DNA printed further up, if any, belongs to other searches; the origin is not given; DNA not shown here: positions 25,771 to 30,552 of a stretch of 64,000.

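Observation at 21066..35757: Methyl-branch Wood-Ljungdahl operon merging MetFV with Hdr-like and Flx-like modules but lacking HdrB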

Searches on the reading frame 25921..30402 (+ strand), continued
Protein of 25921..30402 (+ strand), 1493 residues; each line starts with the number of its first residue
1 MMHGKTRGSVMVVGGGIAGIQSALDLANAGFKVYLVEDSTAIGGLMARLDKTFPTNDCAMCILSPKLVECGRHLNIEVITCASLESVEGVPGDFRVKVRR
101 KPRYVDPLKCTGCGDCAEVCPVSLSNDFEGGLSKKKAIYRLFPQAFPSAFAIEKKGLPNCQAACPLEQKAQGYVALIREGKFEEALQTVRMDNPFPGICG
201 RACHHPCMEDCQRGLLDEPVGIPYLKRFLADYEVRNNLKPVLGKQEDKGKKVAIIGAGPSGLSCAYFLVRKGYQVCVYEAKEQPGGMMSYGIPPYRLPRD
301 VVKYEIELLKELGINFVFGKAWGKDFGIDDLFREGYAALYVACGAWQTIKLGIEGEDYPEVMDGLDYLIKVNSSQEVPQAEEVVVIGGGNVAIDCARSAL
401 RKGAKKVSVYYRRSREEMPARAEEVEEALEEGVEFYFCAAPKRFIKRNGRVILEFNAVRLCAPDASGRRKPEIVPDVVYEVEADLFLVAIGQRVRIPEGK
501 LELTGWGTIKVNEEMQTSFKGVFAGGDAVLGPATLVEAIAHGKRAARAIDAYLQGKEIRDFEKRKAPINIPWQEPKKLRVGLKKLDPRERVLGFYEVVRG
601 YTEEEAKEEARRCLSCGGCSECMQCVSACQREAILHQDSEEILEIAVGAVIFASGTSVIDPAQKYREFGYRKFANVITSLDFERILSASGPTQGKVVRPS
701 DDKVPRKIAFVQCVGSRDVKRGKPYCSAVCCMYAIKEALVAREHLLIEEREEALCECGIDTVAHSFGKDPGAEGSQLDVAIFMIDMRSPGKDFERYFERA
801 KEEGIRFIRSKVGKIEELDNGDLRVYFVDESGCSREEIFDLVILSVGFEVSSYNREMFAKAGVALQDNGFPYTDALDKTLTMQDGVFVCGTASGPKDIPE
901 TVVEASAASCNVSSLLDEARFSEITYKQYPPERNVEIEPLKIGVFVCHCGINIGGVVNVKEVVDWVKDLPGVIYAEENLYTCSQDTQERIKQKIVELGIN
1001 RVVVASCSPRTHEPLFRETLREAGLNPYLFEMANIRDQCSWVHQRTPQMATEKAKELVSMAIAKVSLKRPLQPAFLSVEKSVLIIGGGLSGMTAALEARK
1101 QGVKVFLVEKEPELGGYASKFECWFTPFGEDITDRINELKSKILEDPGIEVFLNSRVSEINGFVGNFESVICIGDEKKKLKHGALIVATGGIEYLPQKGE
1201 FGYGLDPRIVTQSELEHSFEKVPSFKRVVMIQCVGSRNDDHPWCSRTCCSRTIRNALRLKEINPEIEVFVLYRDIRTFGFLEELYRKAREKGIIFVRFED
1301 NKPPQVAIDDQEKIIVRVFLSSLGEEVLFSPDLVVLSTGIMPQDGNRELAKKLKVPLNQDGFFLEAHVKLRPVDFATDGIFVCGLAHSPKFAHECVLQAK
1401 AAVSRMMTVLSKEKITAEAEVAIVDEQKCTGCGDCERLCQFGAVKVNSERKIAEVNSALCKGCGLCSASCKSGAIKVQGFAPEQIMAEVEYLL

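Call 24: find_related_loci(query=A1, collection=genome_contigs, flank=10000)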
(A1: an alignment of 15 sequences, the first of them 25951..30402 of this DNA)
Query A1 (1483 aa) in genome_contigs; peptide patterns used: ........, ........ (x = any residue, [..] = any of these).
600 stretches matched a pattern (row limit reached: there are more); 599 encode a relative of the query (tblastn E <= 1e-3); the best 80 are kept; 80 distinct loci.
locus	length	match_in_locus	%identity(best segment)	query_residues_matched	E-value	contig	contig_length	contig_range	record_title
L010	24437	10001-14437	62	1-1483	0e+0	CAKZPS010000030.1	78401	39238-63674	MAG TPA_asm: uncultured bacterium isolate SRR5214706_bin.38_CONCOCT_v1.1_MAG genome assembly, contig: ERZ1744544.201, wh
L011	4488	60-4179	61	1-1483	0e+0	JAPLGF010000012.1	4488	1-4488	MAG: Candidatus Atribacteria bacterium isolate LacPavin_0920_SED3_MAG_48_8 LacPavin_0920_SED3_scaffold_960600, whole gen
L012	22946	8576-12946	63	1-1483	0e+0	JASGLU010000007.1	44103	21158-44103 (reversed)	MAG: Candidatus Atribacteria bacterium isolate DJKA121_NP-J24_bin.16 scaffold_106, whole genome shotgun sequence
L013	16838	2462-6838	50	11-1483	0e+0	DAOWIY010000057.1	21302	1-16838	MAG TPA_asm: Clostridia bacterium isolate CSMAG_2055 CSMAG_2055_k141_684394_length_21302_cov_24.0000, whole genome shotg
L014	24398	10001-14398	48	1-1482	0e+0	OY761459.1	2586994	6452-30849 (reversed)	MAG: Syntrophales bacterium isolate c6a0f7f3-880d-44d6-9c5f-266f97196533 genome assembly, chromosome: 1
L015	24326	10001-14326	49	1-1479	0e+0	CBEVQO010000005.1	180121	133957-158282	MAG TPA_asm: uncultured bacterium isolate SRR24791474_binner123_Refined_18 genome assembly, contig: ERZ25515408.19, whol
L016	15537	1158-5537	48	1-1479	0e+0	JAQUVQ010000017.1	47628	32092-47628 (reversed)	MAG: Smithellaceae bacterium isolate STD2_170 NODE_2524_length_47628_cov_7.877392_Sandtown_D2, whole genome shotgun sequ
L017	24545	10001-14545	47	1-1483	0e+0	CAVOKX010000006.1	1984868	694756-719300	MAG: uncultured Acidobacteriota bacterium isolate MFD00008.bin.1.215 genome assembly, contig: contig_23554, whole genome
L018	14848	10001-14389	48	1-1482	0e+0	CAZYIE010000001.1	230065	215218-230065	MAG TPA_asm: uncultured Smithella sp. isolate binchicken_co113_249 genome assembly, contig: NODE_25_length_230065_cov_4.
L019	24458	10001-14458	47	1-1479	0e+0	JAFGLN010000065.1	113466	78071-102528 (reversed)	MAG: Deltaproteobacteria bacterium isolate Zod_Metabat.402 k87_7298894, whole genome shotgun sequence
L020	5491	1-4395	50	1-1482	0e+0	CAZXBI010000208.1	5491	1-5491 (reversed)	MAG TPA_asm: uncultured Syntrophorhabdus sp. isolate SRP302447_co4_432 genome assembly, contig: NODE_40885_length_5491_c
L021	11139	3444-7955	47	1-1483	0e+0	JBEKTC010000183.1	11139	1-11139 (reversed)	MAG: Candidatus Korobacteraceae bacterium isolate SPRUCE 549 SPRUCE_549_183, whole genome shotgun sequence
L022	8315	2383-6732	48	10-1482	0e+0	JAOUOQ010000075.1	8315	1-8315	MAG: Candidatus Aminicenantes bacterium isolate 8_1_Oct_SF_Bin20 8_1_Oct_SF_Bin20_scaffold_8153_c1, whole genome shotgun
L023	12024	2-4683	48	1-1483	0e+0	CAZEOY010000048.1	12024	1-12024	MAG TPA_asm: uncultured Syntrophobacteraceae bacterium isolate binchicken_co274_11 genome assembly, contig: NODE_13142_l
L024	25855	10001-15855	49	7-1482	0e+0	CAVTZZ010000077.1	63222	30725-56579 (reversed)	MAG: uncultured delta proteobacterium isolate MFD04408.bin.2.108 genome assembly, contig: contig_85302, whole genome sho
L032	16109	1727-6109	46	1-1483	0e+0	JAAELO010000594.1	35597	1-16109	MAG: Desulfobacterales bacterium isolate Bpl_7 BplG_CONTIG4402029, whole genome shotgun sequence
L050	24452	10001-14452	44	1-1483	0e+0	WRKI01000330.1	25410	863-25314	MAG: Spirochaetes bacterium isolate Th196P1bin3 JGI24700J35501_10930814, whole genome shotgun sequence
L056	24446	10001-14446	45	1-1483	0e+0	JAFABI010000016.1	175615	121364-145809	MAG: Bacillota bacterium isolate OH_SBB_121 k127_878361, whole genome shotgun sequence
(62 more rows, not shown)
